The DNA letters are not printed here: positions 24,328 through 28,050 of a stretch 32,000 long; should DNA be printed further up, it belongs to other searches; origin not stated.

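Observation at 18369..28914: SNF2 helicase + oversized Mod-like methyltransferase + Res-like helicase-nuclease (+ Fic): a restriction-like cassette that fits no canonical class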

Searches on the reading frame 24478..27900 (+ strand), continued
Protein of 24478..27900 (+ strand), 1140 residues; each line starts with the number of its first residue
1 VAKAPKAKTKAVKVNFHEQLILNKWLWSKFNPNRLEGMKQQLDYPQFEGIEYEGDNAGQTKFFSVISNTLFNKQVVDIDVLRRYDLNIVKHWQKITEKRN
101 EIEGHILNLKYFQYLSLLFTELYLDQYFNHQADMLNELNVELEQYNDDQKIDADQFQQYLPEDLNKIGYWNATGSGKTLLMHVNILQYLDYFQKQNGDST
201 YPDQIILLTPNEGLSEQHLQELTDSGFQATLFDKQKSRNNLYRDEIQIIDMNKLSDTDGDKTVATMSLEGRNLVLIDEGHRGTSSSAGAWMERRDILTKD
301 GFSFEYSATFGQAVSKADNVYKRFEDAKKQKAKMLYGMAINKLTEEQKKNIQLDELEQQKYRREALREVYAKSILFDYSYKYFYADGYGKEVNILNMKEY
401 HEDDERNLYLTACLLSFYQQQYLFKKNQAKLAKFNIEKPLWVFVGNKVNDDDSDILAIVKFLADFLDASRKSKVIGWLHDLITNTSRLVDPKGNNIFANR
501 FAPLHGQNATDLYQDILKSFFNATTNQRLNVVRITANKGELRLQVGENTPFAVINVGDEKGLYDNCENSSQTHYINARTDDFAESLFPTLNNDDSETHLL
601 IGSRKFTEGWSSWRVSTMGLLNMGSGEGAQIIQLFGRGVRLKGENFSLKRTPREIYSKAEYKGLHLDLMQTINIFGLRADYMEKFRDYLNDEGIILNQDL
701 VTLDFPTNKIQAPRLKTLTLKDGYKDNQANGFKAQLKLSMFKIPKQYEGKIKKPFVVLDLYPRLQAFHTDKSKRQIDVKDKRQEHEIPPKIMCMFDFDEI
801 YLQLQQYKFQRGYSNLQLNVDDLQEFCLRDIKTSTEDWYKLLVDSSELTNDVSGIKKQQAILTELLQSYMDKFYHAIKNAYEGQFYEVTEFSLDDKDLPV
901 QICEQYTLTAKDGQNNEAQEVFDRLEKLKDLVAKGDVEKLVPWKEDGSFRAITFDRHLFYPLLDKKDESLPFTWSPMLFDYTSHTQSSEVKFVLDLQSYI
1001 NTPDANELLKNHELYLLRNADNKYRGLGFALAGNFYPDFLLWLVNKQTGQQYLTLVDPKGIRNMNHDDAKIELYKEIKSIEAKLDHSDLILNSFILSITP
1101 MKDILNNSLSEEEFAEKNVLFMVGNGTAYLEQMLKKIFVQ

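Call 54: search_protein_families(library=pfam, proteins=[L006:13439-15373:+, L006:15678-20834:+, L006:2174-2755:+, L006:2751-3755:+], max_evalue=0.001)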
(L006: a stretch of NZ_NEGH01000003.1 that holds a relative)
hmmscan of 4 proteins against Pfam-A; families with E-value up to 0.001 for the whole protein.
L006:13439-15373:+ (645 aa): 1 family
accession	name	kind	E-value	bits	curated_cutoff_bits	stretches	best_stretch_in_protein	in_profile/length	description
PF03235.19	GmrSD_N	-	2.6e-32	113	33.2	1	29-288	1-197/199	GmrSD restriction endonuclease, N-terminal domain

L006:15678-20834:+ (1719 aa): 8 families
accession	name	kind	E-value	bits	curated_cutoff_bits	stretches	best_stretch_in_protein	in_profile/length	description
PF13195.11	DUF4011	-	1.8e-43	148.7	22.2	1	380-547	1-158/158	Protein of unknown function (DUF4011)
PF18741.7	MTES_1575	-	6.6e-20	71.4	38.2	1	1615-1709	4-96/96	REase_MTES_1575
PF13086.12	AAA_11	-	4.9e-18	66.3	27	2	660-818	2-167/257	AAA domain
PF13087.12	AAA_12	-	2.6e-16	60.2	27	1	1379-1563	15-191/195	AAA domain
PF13245.12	AAA_19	-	6.3e-08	33.3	25.1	0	664-709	1-48/134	AAA domain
PF13604.12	AAA_30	-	8.2e-07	29.4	27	0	662-718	4-62/191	AAA domain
PF01443.25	Viral_helicase1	-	0.0002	21.7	21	0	1307-1347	58-100/228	Viral superfamily 1 RNA helicase core domain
PF04851.21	ResIII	-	0.00034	21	22.5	0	675-770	24-114/164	Type III restriction enzyme, res subunit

L006:2174-2755:+ (194 aa): 6 families
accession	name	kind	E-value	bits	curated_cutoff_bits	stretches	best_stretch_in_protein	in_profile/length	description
PF13649.12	Methyltransf_25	-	8.5e-12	46.1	27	1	40-128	1-97/97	Methyltransferase domain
PF08242.18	Methyltransf_12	-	4.4e-10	40.6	30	1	41-130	1-98/98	Methyltransferase domain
PF08241.18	Methyltransf_11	-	8.5e-09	36.4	21.2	1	41-131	1-94/95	Methyltransferase domain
PF13489.12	Methyltransf_23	-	4.5e-08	33.4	27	1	22-134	8-118/164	Methyltransferase domain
PF03848.20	TehB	-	2.3e-06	27.6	20.4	1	38-128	32-128/193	Tellurite resistance protein TehB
PF13847.12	Methyltransf_31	-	2.9e-06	27.5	27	1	39-181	6-133/145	Methyltransferase domain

L006:2751-3755:+ (335 aa): 2 families
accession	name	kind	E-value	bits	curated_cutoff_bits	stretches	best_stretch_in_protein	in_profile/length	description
PF13395.12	HNH_4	-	1.2e-07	32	22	1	232-277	1-51/54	HNH endonuclease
PF01844.29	HNH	-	9.8e-06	26.1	21.4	1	232-276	1-46/47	HNH endonuclease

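Call 56: predict_structure(alignment_id=A1)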
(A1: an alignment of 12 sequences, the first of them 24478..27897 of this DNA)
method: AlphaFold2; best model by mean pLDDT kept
length: 1140 residues; sequences in the alignment: 12
mean_pLDDT: 57.6   pTM: 0.34
mean pLDDT of the five models: 57.6, 56.6, 53.4, 53.2, 51.6
residues with pLDDT >= 90: 9; 70-90: 373; 50-70: 328; < 50: 430
segments of 3 or more residues with pLDDT < 50: 1-14, 32-38, 44-112, 169-175, 280-284, 308-329, 371-397, 587-589, 607-738, 761-780, 833-835, 878-912, 931-933, 935-938, 941-986, 1020-1033
pLDDT, mean of each block of 10 residues (from residue 1): 29 46 61 48 43 36 47 40 38 45 43 52 59 76 74 63 55 50 66 66 80 74 67 61 72 69 72 71 50 71 58 39 47 50 58 54 60 44 31 45 74 81 74 59 65 78 88 88 67 59 80 89 84 73 82 75 83 80 55 67 52 32 27 25 26 36 28 26 39 33 24 23 23 31 54 62 32 37 67 82 75 67 78 61 70 80 82 60 32 41 38 49 52 48 40 33 39 36 48 78 75 66 41 59 80 79 59 76 76 81 64 83 75 82
secondary structure, 60 per line:
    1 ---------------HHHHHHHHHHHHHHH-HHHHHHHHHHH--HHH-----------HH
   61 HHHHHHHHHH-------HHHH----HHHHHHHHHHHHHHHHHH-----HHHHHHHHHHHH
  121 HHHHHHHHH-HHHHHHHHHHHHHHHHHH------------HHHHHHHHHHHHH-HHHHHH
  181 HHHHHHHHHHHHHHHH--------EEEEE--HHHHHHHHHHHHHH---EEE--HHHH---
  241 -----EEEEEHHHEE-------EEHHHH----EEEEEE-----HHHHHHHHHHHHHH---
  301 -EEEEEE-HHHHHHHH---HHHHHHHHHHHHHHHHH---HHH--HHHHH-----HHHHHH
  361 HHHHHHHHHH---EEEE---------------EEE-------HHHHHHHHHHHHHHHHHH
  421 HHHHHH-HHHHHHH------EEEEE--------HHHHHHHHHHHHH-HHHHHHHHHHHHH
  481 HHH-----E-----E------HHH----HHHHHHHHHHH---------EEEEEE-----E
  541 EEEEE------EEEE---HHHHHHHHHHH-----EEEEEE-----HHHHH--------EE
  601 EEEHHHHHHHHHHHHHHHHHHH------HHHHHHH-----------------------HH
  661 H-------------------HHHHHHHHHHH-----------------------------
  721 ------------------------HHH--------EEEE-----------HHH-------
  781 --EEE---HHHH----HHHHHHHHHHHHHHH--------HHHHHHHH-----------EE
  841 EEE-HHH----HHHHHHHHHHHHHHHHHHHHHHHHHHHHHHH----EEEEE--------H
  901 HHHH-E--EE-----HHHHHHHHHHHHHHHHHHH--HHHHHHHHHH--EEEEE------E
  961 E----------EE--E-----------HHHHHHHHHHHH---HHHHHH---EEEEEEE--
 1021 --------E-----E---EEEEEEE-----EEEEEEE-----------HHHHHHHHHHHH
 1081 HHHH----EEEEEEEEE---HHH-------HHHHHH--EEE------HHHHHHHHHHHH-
elements in order (helices of 4 or more, strands of 3 or more residues): H16-30 H32-42 H59-70 H78-81 H86-103 H109-129 H131-148 H161-173 H175-196 E205-209 H212-225 E229-231 H234-237 E246-250 H265-268 E273-278 H284-297 E302-307 H309-316 H320-336 H345-349 H355-370 E374-377 E393-395 H403-426 H428-434 E441-445 H454-466 H468-483 H509-519 E529-534 E540-545 E552-555 H559-569 E575-580 H586-590 E599-603 H604-622 H629-635 H681-691 E756-759 E783-785 H789-792 H797-811 H820-827 E839-843 H852-882 E887-891 H900-904 H916-934 H937-946 E949-953 H988-999 H1003-1008 E1012-1018 E1039-1045 E1051-1057 H1069-1084 E1089-1097 H1111-1116 E1119-1121 H1128-1139

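Call 58: fold_search(model_id=the predicted structure, library=pdb)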
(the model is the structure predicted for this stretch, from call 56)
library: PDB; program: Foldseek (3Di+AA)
matches with E <= 10: 908; with E <= 0.001: 0
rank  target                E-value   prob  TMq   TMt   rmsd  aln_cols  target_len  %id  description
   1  8spg                  3.1e-03  0.69  0.09  0.12  29.4       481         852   13  Crystal structure of N-terminally truncated Escherichia coli RapA in complex with MgADP (released 2024-07-03)
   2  6jde_B                6.8e-03  1.00  0.08  0.16   5.1       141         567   15  crystal structure of a DNA repair protein (released 2019-06-26)
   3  7r7j_A                6.8e-03  0.72  0.09  0.16  22.6       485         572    8  Crystal structure of RadD with ADP (released 2022-04-13)
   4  1z6a                  7.2e-03  0.54  0.09  0.19  23.5       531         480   11  Sulfolobus solfataricus SWI2/SNF2 ATPase core domain (released 2005-05-03)
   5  1z3i                  7.6e-03  0.54  0.09  0.15  23.8       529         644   13  Structure of the SWI2/SNF2 chromatin remodeling domain of eukaryotic Rad54 (released 2005-04-05)
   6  7w0c_A                1.0e-02  0.44  0.10  0.08  22.6       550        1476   10  Dicer2-Loqs-PD-dsRNA complex at early-translocation state (released 2022-04-27)
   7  8h5y_B                1.4e-02  0.99  0.08  0.16   8.4       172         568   13  Crystal structure of RadD- ADP complex (released 2023-10-18)
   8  8r08_G                1.4e-02  0.69  0.09  0.17  34.5       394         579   14  Cryo-EM structure of the cross-exon pre-B+AMPPNP complex (released 2024-05-22)
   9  8ua1_C                1.5e-02  0.20  0.08  0.14  21.6       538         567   12  Cdc48-Shp1 unfolding native substrate, Class 9 (released 2024-11-06)
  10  7epu_B                1.7e-02  0.28  0.10  0.14  32.4       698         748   11  Crystal structure of HsALC1 (released 2021-07-14)
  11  3eas_A                1.8e-02  0.94  0.08  0.35  16.0       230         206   12  Novel dimerization motif in the DEAD box RNA helicase Hera: form 1, complete dimer, asymmetric (released 2008-12-09)
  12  9jao_C                1.8e-02  0.25  0.10  0.16  26.2       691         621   12  The structure of SMARCAD1 bound to the hexasome in the presence of ADP-BeFx (released 2025-04-30)
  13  7otq_K                1.9e-02  0.25  0.08  0.19  23.4       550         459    9  Cryo-EM structure of ALC1/CHD1L bound to a PARylated nucleosome (released 2021-09-15)
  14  8u8i_C                2.1e-02  0.11  0.07  0.12  22.6       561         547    9  Cdc48-Shp1 unfolding native substrate, Class 4 (released 2024-11-06)
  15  7ln4_E                2.2e-02  0.14  0.08  0.10  24.2       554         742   10  Cryo-EM structure of human p97 in complex with Npl4/Ufd1 and polyubiquitinated Ub-Eos (FOM, Class 3) (released 2021-09-15)
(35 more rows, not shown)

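Call 60: search_protein_families(library=padloc, proteins=[window:24478-27897:+], max_evalue=10)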
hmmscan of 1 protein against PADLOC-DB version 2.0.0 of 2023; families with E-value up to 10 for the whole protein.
window:24478-27897:+ (1140 aa): 1 family
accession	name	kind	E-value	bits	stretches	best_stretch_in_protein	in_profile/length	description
PDLC03654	REase_III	-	0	1264.3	1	8-1136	17-1126/1154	Type III restriction enzyme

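Call 61: search_protein_families(library=pfam, proteins=[window:24478-27897:+], max_evalue=10)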
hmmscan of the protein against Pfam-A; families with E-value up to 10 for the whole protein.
window:24478-27897:+ (1140 aa): 3 families
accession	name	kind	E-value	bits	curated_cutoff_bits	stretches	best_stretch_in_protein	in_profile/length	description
PF04851.21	ResIII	-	1.8e-09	38.1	22.5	1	131-290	8-143/164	Type III restriction enzyme, res subunit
PF00270.35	DEAD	-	9.7e-08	32.4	26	1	172-313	22-163/167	DEAD/DEAH box helicase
PF18766.7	SWI2_SNF2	-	7.9e-07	29.4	26.7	1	165-292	18-140/221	SWI2/SNF2 ATPase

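Call 85: find_related_loci(query=A1, collection=viral_contigs, flank=10000)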
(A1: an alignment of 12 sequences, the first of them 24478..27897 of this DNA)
Query A1 (1140 aa) in viral_contigs; peptide patterns used: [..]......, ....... (x = any residue, [..] = any of these).
409 stretches matched a pattern; 40 encode a relative of the query (tblastn E <= 1e-3); 38 distinct loci.
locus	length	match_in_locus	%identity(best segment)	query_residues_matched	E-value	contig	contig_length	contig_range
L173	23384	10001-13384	69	1-1138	0e+0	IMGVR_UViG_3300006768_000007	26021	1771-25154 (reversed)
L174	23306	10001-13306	49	1-1136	0e+0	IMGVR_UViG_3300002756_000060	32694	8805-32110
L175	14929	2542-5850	50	13-1135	0e+0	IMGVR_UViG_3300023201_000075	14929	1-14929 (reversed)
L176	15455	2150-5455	49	13-1134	0e+0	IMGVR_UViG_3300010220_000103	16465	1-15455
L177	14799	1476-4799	49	13-1140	0e+0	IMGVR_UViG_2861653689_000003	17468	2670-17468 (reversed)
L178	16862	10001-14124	52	2-1137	0e+0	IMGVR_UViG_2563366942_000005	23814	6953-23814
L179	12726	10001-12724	51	1-934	0e+0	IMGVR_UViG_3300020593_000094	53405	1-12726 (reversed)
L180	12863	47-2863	49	177-1137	0e+0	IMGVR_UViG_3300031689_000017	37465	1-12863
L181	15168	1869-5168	48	1-1139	0e+0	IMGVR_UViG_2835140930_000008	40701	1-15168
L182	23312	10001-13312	50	15-1137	0e+0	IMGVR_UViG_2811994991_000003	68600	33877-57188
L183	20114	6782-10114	50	7-1137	0e+0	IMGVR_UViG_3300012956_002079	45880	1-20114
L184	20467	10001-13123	38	10-1137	0e+0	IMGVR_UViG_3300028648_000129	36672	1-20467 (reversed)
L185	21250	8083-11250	37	13-1135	0e+0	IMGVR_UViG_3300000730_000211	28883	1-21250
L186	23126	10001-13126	37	15-1138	0e+0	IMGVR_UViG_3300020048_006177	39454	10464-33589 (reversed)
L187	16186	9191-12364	36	1-1137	0e+0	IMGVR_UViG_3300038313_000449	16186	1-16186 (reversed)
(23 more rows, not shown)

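Call 90: search_dna_similar(query=window:24478-27897:+, collection=plasmids, mode=protein, max_rows=15, max_evalue=1e-20)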
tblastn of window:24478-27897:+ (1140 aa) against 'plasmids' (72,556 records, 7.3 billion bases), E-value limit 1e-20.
Records with a match: 28; places in all: 29; records where one place covers at least 80% of the query: 25.
Best place of each record, by identity: <60% 28.
By first word of the organism name: Klebsiella 11; Escherichia 3; Priestia 2; Raoultella 1; Citrobacter 1; Aeromonas 1; Blastomonas 1; Conchiformibius 1; Hymenobacter 1; Natronosalvus 1; and 5 more.
By predicted mobility (MOB-suite, as given by PLSDB): conjugative 14; non-mobilizable 11; mobilizable 3.
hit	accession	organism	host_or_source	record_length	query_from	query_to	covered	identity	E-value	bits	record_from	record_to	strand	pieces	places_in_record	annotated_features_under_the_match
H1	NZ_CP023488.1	Klebsiella pneumoniae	Homo sapiens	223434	15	1137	99%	50.3%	0e+0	1054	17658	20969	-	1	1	DEAD/DEAH box helicase family protein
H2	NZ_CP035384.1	Klebsiella pneumoniae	cell culture,blood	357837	15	1137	99%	50.3%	0e+0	1054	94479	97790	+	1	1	DEAD/DEAH box helicase family protein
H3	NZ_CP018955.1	Escherichia coli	Homo sapiens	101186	15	1137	99%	50.3%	0e+0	1054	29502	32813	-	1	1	DEAD/DEAH box helicase family protein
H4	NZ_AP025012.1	Raoultella ornithinolytica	-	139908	15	1137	99%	50.3%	0e+0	1054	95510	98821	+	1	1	DEAD/DEAH box helicase family protein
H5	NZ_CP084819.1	Klebsiella quasipneumoniae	Homo sapiens,Whole organism,blood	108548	15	1137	99%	50.3%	0e+0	1054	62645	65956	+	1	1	DEAD/DEAH box helicase family protein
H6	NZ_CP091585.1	Klebsiella pneumoniae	Homo sapiens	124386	15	1137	99%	50.3%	0e+0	1054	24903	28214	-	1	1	DEAD/DEAH box helicase family protein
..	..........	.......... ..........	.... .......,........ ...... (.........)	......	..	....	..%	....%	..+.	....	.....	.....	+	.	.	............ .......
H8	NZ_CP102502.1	Citrobacter youngae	Homo sapiens,Blood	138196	15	1137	99%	50.3%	0e+0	1054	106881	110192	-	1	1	DEAD/DEAH box helicase family protein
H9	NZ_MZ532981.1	Klebsiella oxytoca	-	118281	15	1137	99%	50.3%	0e+0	1054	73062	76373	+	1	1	DEAD/DEAH box helicase family protein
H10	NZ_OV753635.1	Klebsiella quasipneumoniae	-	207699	15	1137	99%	50.3%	0e+0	1054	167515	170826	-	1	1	DEAD/DEAH box helicase family protein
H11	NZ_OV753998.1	Klebsiella quasipneumoniae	-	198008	15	1137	99%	50.3%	0e+0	1054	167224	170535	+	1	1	DEAD/DEAH box helicase family protein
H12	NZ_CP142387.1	Klebsiella pneumoniae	Homo sapiens,whole organism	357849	15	1137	99%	50.3%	0e+0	1054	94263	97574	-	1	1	DEAD/DEAH box helicase family protein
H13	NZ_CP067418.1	Aeromonas media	cell culture,water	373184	15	1137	99%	49.6%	0e+0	1037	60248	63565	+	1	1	DEAD/DEAH box helicase family protein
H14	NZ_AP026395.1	Klebsiella quasipneumoniae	-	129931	15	1137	99%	49.4%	0e+0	1021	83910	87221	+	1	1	DEAD/DEAH box helicase family protein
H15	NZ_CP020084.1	Blastomonas fulva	Cell culture,microcystis culture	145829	15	1137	99%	48.4%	0e+0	1050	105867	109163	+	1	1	DEAD/DEAH box helicase family protein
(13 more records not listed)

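Call 91: search_dna_similar(query=window:24478-27897:+, collection=phages, mode=protein, max_rows=10, max_evalue=1e-20)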
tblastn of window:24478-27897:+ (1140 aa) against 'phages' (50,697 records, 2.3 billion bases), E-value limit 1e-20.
Records with a match: 1; places in all: 1; records where one place covers at least 80% of the query: 0.
Best place of each record, by identity: <60% 1.
By first word of the organism name: Thermus 1.
By host as written in the record: Thermus thermophilus HB8 1.
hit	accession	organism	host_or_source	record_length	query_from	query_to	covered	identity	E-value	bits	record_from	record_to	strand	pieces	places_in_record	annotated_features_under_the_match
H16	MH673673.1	Thermus phage phiLo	Thermus thermophilus HB8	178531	16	882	76%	33.9%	2e-119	414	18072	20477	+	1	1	putative type III restriction endonuclease subunit R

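Call 92: get_annotated_region(hit=H3, flank=9000)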
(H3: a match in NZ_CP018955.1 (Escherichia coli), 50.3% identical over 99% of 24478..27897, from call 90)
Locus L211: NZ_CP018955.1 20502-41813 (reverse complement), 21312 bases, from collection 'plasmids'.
description: Escherichia coli strain Ecol_316 plasmid pEC316_2, complete sequence
organism: Escherichia coli (NCBI taxid 562)
taxonomy: Bacteria; Pseudomonadota; Gammaproteobacteria; Enterobacterales; Enterobacteriaceae; Escherichia; Escherichia coli
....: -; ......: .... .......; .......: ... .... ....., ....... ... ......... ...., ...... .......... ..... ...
typing (MOB-suite, as given by PLSDB): conjugative; replicon IncFIB,IncFII; relaxase MOBF,MOBF; mating-pair formation MPF_F
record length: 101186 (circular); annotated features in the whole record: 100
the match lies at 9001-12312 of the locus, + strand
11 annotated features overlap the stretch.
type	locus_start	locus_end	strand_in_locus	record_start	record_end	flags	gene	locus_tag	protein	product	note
CDS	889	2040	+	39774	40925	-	-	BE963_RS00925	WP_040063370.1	IS30 family transposase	-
CDS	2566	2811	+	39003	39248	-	-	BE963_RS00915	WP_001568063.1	helix-turn-helix transcriptional regulator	-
CDS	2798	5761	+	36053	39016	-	-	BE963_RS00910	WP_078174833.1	SNF2-related protein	-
CDS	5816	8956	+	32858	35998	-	-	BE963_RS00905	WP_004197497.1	DNA methyltransferase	-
CDS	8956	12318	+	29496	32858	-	-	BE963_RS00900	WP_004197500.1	DEAD/DEAH box helicase family protein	-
CDS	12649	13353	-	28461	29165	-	-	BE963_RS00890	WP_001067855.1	IS6-like element IS26 family transposase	GO:0006313 - DNA transposition [Evidence IEA]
CDS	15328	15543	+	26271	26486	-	-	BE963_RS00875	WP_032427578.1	hypothetical protein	-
CDS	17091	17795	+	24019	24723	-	-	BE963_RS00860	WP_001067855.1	IS6-like element IS26 family transposase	GO:0006313 - DNA transposition [Evidence IEA]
CDS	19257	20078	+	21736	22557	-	-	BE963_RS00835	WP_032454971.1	DUF932 domain-containing protein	-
CDS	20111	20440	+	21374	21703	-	-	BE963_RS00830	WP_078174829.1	DUF5983 family protein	-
CDS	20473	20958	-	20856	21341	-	-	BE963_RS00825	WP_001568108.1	transglycosylase SLT domain-containing protein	-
